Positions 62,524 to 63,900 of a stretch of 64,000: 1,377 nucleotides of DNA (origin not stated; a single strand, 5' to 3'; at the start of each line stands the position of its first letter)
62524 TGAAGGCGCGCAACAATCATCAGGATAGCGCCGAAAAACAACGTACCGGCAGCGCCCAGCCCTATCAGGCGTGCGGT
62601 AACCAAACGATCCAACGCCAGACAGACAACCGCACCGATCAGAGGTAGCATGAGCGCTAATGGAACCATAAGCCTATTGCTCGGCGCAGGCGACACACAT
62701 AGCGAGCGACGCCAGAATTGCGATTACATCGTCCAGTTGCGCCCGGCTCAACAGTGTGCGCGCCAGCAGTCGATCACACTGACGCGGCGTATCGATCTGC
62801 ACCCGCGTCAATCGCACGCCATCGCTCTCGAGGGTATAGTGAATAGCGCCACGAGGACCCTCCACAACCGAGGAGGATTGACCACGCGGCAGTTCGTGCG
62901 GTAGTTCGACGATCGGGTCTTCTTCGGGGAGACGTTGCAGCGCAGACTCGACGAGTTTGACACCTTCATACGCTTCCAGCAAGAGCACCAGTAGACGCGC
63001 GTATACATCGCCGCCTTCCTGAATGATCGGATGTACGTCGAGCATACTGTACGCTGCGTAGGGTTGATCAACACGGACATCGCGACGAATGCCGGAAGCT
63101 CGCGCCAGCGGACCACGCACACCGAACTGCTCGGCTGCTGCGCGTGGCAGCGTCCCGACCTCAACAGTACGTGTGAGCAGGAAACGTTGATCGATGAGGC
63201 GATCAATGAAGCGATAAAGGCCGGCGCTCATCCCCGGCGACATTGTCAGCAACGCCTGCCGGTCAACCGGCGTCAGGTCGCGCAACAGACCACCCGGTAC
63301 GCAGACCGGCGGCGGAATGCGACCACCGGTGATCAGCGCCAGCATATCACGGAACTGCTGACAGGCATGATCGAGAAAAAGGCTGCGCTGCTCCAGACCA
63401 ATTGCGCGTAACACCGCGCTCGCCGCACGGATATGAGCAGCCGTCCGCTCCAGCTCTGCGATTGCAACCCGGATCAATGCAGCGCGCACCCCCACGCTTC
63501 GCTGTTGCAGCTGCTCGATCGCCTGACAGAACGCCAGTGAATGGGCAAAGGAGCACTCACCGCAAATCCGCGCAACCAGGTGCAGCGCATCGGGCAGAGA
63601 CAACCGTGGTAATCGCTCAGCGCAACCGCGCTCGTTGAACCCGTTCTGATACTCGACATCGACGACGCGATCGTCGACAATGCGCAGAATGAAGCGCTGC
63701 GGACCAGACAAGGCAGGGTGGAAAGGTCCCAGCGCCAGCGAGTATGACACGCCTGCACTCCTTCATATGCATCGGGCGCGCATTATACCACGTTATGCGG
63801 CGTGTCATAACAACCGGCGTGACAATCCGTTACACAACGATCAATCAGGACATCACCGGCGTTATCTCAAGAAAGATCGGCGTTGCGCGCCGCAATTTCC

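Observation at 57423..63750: Stripped-down six-gene group-4 [NiFe]-hydrogenase/complex-I-like module that keeps the Ni-Fe cysteines but has no NuoC/NuoI-type partners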

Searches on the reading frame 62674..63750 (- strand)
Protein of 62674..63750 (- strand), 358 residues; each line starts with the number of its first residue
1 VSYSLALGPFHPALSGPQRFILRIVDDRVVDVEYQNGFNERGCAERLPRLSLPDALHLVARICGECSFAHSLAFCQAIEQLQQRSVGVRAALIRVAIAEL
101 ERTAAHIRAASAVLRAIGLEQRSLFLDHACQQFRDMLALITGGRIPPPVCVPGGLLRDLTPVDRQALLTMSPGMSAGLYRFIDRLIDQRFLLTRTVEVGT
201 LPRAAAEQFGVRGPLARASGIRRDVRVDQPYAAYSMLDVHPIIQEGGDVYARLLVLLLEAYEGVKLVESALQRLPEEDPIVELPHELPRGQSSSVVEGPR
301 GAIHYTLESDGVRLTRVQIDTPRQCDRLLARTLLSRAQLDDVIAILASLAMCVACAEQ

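Call 3: search_protein_families(library=pfam, proteins=[window:62674-63750:-], max_evalue=0.1)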
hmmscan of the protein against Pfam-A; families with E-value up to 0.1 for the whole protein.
window:62674-63750:- (358 aa): 2 families
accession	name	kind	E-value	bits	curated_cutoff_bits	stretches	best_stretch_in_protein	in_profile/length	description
PF00346.24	Complex1_49kDa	-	4.4e-38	131.3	24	2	132-280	17-165/271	Respiratory-chain NADH dehydrogenase, 49 Kd subunit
PF00374.24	NiFeSe_Hases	-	4.3e-05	23.1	25.8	1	54-106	14-66/508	Nickel-dependent hydrogenase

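Call 4: search_protein_families(library=ncbifam, proteins=[window:62674-63750:-], max_evalue=0.1)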
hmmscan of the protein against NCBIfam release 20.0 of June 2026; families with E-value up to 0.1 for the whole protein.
window:62674-63750:- (358 aa): 15 families
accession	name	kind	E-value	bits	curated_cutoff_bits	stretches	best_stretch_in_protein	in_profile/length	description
NF004739.1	PRK06075.1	equivalog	4.8e-54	183.6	360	2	4-281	2-278/384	NADH-quinone oxidoreductase subunit D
TIGR01962.1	NuoD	equivalog_domain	4e-50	170.8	459.35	2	3-280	3-279/386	NADH dehydrogenase (quinone) subunit D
NF040602.1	F420_dehyd_FpoD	exception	4.8e-41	141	600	1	5-355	10-369/372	F420H2 dehydrogenase subunit FpoD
NF009808.0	PRK13292.1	equivalog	6.9e-39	133.3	1156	2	4-277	409-682/791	NADH-quinone oxidoreductase subunit B/C/D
NF008974.0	PRK12322.1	equivalog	2.7e-38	131.9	522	1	4-351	8-359/366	NADH-quinone oxidoreductase subunit D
NF008728.0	PRK11742.1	equivalog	8.8e-33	113.5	840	1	5-277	217-489/598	NADH-quinone oxidoreductase subunit C/D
NF005649.0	PRK07415.1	equivalog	1.8e-23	83.3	583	1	5-276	13-285/394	NAD(P)H-quinone oxidoreductase subunit H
NF045518.1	H2_NiFeSe_large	exception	1.3e-06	27.5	780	1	22-97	20-94/485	NiFeSe hydrogenase large subunit HysA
NF033181.1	NiFeSe_hydrog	equivalog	1.6e-05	24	600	1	27-98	25-95/507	nickel-dependent hydrogenase large subunit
NF007778.0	PRK10467.1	equivalog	0.00013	20.4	969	1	25-107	23-105/567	hydrogenase 2 large subunit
TIGR03295.1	frhA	equivalog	0.0005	19.1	392.5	1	38-106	38-106/412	coenzyme F420 hydrogenase subunit alpha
NF040832.1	sulfhyd_HydA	equivalog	0.0056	15.8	880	0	262-323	318-376/426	NADPH-dependent hydrogenase/sulfhydrogenase 1 subunit alpha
NF041785.2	VhuA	equivalog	0.01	14.4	800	0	57-90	55-88/418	F420-non-reducing hydrogenase Vhu subunit A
NF040828.1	sulfhyd_ShyA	equivalog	0.014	14.2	700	0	56-94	53-91/415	NAD(P)-dependent hydrogenase/sulfhydrogenase 2 subunit alpha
NF007550.0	PRK10170.1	equivalog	0.027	12.9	1101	1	41-95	54-108/597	Ni/Fe-hydrogenase large subunit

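Call 8: find_homologous_proteins(query=window:62674-63750:-, max_evalue=0.00001)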
Query window:62674-63750:- (358 aa): 528 proteins with E <= 0.00001 among 8000 candidates; the best 120 are listed.
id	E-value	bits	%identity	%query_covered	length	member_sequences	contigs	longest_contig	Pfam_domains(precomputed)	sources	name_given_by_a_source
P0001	1.2e-218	743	96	100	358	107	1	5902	PF00346.25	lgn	-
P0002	6.8e-203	691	88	100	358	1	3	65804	PF00374.25,PF00346.25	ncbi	ncbi:MAG: hydrogenase large subunit [Roseiflexus sp.]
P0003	3.3e-181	620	78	100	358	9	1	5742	PF00346.25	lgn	-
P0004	5.3e-180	616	79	100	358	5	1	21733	PF00346.25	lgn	-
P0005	1.6e-177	608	79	98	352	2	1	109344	PF00346.25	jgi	jgi:Ni,Fe-hydrogenase III large subunit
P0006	2.4e-176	604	78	100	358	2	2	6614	PF00346.25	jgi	-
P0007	4.2e-175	600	76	100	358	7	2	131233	PF00346.25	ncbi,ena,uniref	ncbi:NADH-quinone oxidoreductase subunit D [Roseiflexus castenholzii]|uniref:hydrogenase large subun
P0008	1.2e-174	599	77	100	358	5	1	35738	PF00346.25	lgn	-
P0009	2.4e-174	598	77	100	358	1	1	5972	PF00346.25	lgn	-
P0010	2.3e-173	594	76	100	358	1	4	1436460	PF00346.25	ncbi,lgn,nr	ncbi:MAG: NADH-quinone oxidoreductase subunit D [Roseiflexus sp.]|nr:NADH-quinone oxidoreductase sub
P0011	6.6e-163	560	75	100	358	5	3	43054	PF00374.25,PF00346.25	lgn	-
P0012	1.5e-151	523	68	100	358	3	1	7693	PF00346.25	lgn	-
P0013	2.3e-141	489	64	100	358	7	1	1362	PF00374.25,PF00346.25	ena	-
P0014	1.8e-140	486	64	100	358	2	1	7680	PF00374.25,PF00346.25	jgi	jgi:Ni,Fe-hydrogenase III large subunit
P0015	1.4e-139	483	63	100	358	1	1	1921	PF00374.25,PF00346.25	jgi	jgi:ech hydrogenase subunit E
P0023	3.5e-137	475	63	100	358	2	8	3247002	PF00374.25,PF00346.25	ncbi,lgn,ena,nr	ncbi:MAG: nickel-dependent hydrogenase large subunit [Kouleothrix sp.]|nr:nickel-dependent hydrogena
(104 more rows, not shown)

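Call 9: search_solved_structures(query=window:62674-63750:-, max_evalue=0.001, show_alignments=3)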
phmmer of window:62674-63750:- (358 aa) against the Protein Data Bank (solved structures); distinct sequences matched with E-value up to 0.001: 55.
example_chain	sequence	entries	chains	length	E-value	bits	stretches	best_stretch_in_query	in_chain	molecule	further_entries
6cfw_L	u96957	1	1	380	8.5e-38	133.7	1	5-357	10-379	Membrane-bound hydrogenase subunit alpha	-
7z0s_E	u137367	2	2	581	1.5e-37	132.9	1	6-357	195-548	Formate hydrogenlyase subunit 5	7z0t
8e9g_D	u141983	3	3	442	2.2e-26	96.2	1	6-276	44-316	NADH-quinone oxidoreductase subunit D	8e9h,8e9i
2fug_4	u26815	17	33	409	2.8e-26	95.8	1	4-280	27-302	NADH-quinone oxidoreductase chain 4 | NADH-QUINONE OXIDOREDUCTASE SUBUNIT 4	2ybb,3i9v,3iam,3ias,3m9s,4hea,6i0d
9f5x_E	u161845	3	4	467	3.9e-26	95.4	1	3-276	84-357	NADH:ubiquinone oxidoreductase 49 kD subunit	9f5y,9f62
8ba0_D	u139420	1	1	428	9.7e-25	90.8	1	4-278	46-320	Complex I-49kD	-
8b9z_D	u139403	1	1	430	9.9e-25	90.8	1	4-278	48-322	Complex I-49kD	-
8esw_S2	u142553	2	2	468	1.4e-24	90.2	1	4-278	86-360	Complex I-49kD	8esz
7arc_D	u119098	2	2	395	4e-24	88.8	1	3-285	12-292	ND7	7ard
6h8k_C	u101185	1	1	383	5.9e-24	88.2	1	4-276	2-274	NUCM protein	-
6gcs_C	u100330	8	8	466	6.6e-24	88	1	3-276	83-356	49-KDA PROTEIN (NUCM) | Subunit NUCM of NADH:Ubiquinone Oxidoreductase (Complex I) | NUCM protein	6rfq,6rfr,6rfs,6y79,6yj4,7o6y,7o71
6u8y_L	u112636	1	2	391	1.4e-23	87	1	2-352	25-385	NADH dehydrogenase subunit D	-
6g2j_D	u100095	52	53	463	1.7e-23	86.7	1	4-280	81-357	NADH dehydrogenase [ubiquinone] iron-sulfur protein 2, mitochondrial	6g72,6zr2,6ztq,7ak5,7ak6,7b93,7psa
5lnk_4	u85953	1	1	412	2e-23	86.5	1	4-280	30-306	Mitochondrial complex I, 49 kDa subunit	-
6q9b_S2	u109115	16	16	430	2.4e-23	86.2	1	4-280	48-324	NADH:ubiquinone oxidoreductase core subunit S2,NADH:ubiquinone oxidoreductase core subunit | NDUFS2 | NDUFB11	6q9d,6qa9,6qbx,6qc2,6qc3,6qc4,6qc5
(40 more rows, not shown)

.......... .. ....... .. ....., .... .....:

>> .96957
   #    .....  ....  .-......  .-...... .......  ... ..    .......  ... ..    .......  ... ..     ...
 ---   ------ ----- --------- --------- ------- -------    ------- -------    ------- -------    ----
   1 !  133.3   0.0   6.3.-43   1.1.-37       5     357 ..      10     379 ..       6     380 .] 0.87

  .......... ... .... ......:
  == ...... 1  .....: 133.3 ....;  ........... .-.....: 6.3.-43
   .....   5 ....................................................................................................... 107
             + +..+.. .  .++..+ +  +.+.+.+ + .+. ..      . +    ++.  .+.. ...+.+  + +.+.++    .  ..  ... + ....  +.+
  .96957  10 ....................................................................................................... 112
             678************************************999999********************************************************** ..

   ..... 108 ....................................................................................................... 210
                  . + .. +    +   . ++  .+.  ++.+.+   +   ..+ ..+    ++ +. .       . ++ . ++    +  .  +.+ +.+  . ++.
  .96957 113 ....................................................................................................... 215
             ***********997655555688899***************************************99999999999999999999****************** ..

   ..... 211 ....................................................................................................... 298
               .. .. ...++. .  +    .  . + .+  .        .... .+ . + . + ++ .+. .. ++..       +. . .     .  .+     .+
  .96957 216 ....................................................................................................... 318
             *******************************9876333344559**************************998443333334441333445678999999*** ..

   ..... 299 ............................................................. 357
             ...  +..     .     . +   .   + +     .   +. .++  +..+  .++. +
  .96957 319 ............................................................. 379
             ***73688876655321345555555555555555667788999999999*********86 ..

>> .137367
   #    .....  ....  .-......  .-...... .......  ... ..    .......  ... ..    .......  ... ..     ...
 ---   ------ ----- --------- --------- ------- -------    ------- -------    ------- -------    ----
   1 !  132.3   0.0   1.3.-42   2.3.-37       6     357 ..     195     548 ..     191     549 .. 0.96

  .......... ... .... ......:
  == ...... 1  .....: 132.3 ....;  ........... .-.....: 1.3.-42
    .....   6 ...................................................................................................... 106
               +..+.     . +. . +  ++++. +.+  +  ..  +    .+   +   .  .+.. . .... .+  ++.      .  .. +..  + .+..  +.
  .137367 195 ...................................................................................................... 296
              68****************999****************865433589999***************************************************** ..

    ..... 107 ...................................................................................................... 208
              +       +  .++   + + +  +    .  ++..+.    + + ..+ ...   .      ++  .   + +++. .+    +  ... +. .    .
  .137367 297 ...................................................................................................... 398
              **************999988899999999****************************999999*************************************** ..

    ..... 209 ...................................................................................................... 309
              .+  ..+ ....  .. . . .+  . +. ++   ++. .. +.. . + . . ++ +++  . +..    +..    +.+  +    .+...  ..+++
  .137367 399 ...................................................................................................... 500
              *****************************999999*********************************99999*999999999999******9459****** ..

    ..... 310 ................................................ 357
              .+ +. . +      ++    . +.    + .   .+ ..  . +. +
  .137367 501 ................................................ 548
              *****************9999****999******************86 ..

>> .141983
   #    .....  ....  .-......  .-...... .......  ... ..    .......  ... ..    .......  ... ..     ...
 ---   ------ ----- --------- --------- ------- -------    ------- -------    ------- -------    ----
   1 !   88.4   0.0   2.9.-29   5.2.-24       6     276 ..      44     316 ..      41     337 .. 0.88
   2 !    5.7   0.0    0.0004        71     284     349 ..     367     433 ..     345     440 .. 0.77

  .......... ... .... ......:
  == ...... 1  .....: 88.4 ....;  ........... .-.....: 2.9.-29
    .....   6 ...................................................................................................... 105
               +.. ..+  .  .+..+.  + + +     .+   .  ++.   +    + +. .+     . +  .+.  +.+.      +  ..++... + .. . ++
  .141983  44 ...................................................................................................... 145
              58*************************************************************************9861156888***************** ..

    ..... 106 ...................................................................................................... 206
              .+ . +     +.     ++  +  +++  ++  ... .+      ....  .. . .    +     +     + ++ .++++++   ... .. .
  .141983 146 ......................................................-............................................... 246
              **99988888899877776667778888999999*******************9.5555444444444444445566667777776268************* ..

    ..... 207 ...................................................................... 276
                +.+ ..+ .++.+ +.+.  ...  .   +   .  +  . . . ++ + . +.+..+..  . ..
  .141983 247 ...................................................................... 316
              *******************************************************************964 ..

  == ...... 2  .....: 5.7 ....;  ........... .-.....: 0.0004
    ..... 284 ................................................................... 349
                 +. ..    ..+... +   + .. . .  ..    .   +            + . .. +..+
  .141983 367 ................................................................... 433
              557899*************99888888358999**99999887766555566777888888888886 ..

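Call 12: find_encoding_contigs(protein=P0007, flank=10000, max_places=2)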
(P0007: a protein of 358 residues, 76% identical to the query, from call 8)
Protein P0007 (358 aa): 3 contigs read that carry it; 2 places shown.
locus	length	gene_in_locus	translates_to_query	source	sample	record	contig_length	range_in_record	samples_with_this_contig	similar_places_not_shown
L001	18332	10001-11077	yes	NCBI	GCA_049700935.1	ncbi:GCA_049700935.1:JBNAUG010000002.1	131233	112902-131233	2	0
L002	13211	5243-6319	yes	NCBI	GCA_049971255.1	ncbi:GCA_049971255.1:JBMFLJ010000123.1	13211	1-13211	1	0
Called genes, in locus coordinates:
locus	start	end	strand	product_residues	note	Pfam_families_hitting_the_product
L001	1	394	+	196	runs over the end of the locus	PF00149:Metallophos, PF12850:Metallophos_2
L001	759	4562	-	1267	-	PF00535:Glycos_transf_2, PF13641:Glyco_tranf_2_3, PF13632:Glyco_trans_2_3, PF20706:GT4-conflict (weak), PF00534:Glycos_transf_1, PF13692:Glyco_trans_1_4, PF00534:Glycos_transf_1, PF13692:Glyco_trans_1_4 (weak), +1 more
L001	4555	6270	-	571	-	PF00534:Glycos_transf_1 (weak), PF13692:Glyco_trans_1_4 (weak)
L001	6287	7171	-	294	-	PF13489:Methyltransf_23, PF13649:Methyltransf_25, PF13847:Methyltransf_31 (weak), PF08241:Methyltransf_11, PF08242:Methyltransf_12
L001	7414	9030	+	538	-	-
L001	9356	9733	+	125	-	PF01243:PNPOx_N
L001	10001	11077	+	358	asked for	PF00346:Complex1_49kDa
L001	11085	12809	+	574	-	-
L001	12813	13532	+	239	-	-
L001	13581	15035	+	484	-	PF00361:Proton_antipo_M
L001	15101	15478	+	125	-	PF01058:Oxidored_q6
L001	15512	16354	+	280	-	-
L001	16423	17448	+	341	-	PF00005:ABC_tran, PF13304:AAA_21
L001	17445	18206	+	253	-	-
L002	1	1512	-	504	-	PF00534:Glycos_transf_1 (weak), PF13692:Glyco_trans_1_4 (weak)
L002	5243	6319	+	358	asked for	PF00346:Complex1_49kDa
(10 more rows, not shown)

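Call 13: find_encoding_contigs(protein=P0023, flank=10000, max_places=2)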
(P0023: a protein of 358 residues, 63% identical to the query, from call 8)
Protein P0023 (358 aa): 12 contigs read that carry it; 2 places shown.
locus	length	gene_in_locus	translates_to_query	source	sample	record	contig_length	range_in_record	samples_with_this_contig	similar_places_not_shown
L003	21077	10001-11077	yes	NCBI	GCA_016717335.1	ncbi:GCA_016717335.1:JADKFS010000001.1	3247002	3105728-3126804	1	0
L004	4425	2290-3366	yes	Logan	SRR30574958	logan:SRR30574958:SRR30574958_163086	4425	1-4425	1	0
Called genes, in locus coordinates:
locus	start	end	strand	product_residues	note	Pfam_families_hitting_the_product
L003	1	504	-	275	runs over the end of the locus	PF18306:LDcluster4, PF03641:Lysine_decarbox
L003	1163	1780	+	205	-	-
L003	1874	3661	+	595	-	PF07973:tRNA_SAD, PF00587:tRNA-synt_2b, PF03129:HGTP_anticodon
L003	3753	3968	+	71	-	-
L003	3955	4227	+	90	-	PF13650:Asp_protease_2 (weak), PF13975:gag-asp_proteas (weak)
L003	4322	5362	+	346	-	PF00144:Beta-lactamase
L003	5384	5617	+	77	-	PF12732:YtxH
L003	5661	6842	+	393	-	PF00994:MoCF_biosynth, PF18146:CinA_KH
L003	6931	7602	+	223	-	PF13197:DUF4013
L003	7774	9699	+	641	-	PF01510:Amidase_2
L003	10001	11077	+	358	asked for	PF00374:NiFeSe_Hases (weak), PF00346:Complex1_49kDa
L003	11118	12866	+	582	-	-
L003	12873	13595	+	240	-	-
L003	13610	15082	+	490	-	PF00361:Proton_antipo_M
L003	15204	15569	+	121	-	PF01058:Oxidored_q6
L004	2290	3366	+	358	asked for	PF00374:NiFeSe_Hases (weak), PF00346:Complex1_49kDa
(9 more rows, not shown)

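Call 15: find_related_loci(query=A1, collection=genome_contigs, flank=10000)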
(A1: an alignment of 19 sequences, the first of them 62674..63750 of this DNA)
Query A1 (358 aa) in genome_contigs; peptide patterns used: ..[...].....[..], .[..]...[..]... (x = any residue, [..] = any of these).
212 stretches matched a pattern; 76 encode a relative of the query (tblastn E <= 1e-3); 76 distinct loci.
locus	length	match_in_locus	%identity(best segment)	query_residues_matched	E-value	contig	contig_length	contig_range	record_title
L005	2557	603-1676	88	1-358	0e+0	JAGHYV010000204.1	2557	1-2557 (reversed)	MAG: Roseiflexus sp. isolate 629F.7 NODE_3842_length_2557_cov_386.890088, whole genome shotgun sequence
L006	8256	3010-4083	79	1-358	0e+0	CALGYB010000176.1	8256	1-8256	MAG: uncultured Roseiflexus sp. isolate R1_Bin_METABAT__47_1 genome assembly, contig: c_000000552388, whole genome shotg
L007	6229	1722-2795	78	1-358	0e+0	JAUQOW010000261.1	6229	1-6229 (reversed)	MAG: Chloroflexota bacterium isolate BF4.bins.103.201808 NODE_18541_length_6229_cov_3.421993, whole genome shotgun seque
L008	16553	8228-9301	80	1-358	0e+0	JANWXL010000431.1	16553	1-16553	MAG: Roseiflexus sp. isolate SKYG45 k141_713089, whole genome shotgun sequence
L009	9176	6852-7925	78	1-358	0e+0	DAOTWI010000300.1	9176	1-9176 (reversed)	MAG TPA_asm: Roseiflexus sp. isolate H12_131 k73_1964304, whole genome shotgun sequence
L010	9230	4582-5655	77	1-358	0e+0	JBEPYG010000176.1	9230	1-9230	MAG: Roseiflexus sp. isolate 03V1_S199.concoct.031 NODE_4612_length_9230_cov_1.731407, whole genome shotgun sequence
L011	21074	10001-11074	76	1-358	3e-178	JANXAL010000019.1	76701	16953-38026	MAG: Roseiflexus sp. isolate SKYB12 k141_360790, whole genome shotgun sequence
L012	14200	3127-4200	75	1-358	4e-166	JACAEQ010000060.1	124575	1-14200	MAG: Chloroflexota bacterium isolate L.E.CH.5 k119_936491, whole genome shotgun sequence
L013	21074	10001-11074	64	1-358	2e-141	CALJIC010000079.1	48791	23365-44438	MAG TPA_asm: uncultured Roseiflexaceae bacterium isolate SRR5251193_bin.98_CONCOCT_v1.1_MAG genome assembly, contig: ERZ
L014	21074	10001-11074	62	1-358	3e-141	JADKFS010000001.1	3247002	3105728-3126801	MAG: Candidatus Ribeiella danica isolate Ribe_BAT3C.183 tig00000361-10-32415980, whole genome shotgun sequence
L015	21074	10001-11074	61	1-358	1e-138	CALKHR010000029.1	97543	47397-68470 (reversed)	MAG TPA_asm: uncultured Roseiflexaceae bacterium isolate SRR5251193_bin.39_CONCOCT_v1.1_MAG genome assembly, contig: ERZ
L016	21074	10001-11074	61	1-358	1e-137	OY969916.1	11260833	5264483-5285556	MAG: uncultured Chloroflexia bacterium isolate MFD01916.bin.3.39 genome assembly, chromosome: 1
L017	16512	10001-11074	61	1-358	9e-136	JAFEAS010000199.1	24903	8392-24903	MAG: Chloroflexi bacterium SZAS-1 CHLO-KAN-1__199__length-24903, whole genome shotgun sequence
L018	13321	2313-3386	64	1-358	5e-133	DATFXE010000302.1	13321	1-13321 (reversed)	MAG TPA_asm: Roseiflexaceae bacterium isolate SMAG_U9509 k141_15274477, whole genome shotgun sequence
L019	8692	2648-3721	57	1-358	4e-129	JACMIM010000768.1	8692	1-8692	MAG: Roseiflexaceae bacterium isolate ES-bin-105 ES-bin-105-contig-k141_11701945, whole genome shotgun sequence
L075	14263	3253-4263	30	3-343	4e-45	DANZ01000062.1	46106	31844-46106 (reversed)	MAG TPA_asm: Methanolobus sp. UBA474 UBA474_contig_37823, whole genome shotgun sequence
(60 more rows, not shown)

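Call 60: search_protein_representatives(protein=window:62674-63750:-)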
Query: 358 residues. Proteins with E-value up to 0.001 (for the whole library): 4167; up to 1e-10: 1620; up to 1e-30: 176. The best 150 are listed.
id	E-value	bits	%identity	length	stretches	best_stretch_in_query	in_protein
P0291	5.2e-111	387.6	55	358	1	1-357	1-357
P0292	1.5e-95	336.8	49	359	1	2-357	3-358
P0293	3.5e-88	312.6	47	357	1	1-357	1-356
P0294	9.0e-78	278.3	44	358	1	1-355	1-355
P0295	1.1e-77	278.1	56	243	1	1-243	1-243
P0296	4.7e-76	272.7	45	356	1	2-350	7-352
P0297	9.0e-75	268.5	44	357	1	1-356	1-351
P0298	1.1e-71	258.3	41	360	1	1-358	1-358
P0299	5.4e-71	256.0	44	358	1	1-355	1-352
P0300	1.9e-69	251.0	41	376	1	1-349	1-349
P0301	2.8e-67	243.8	43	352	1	9-351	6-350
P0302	3.7e-67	243.5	44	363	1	1-354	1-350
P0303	1.4e-66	241.6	41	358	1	1-357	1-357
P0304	9.9e-66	238.7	41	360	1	1-356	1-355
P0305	1.7e-65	237.9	42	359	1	4-350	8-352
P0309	1.1e-59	218.9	37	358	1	1-357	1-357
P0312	1.6e-55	205.2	37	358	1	1-357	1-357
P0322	1.1e-48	182.7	30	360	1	4-357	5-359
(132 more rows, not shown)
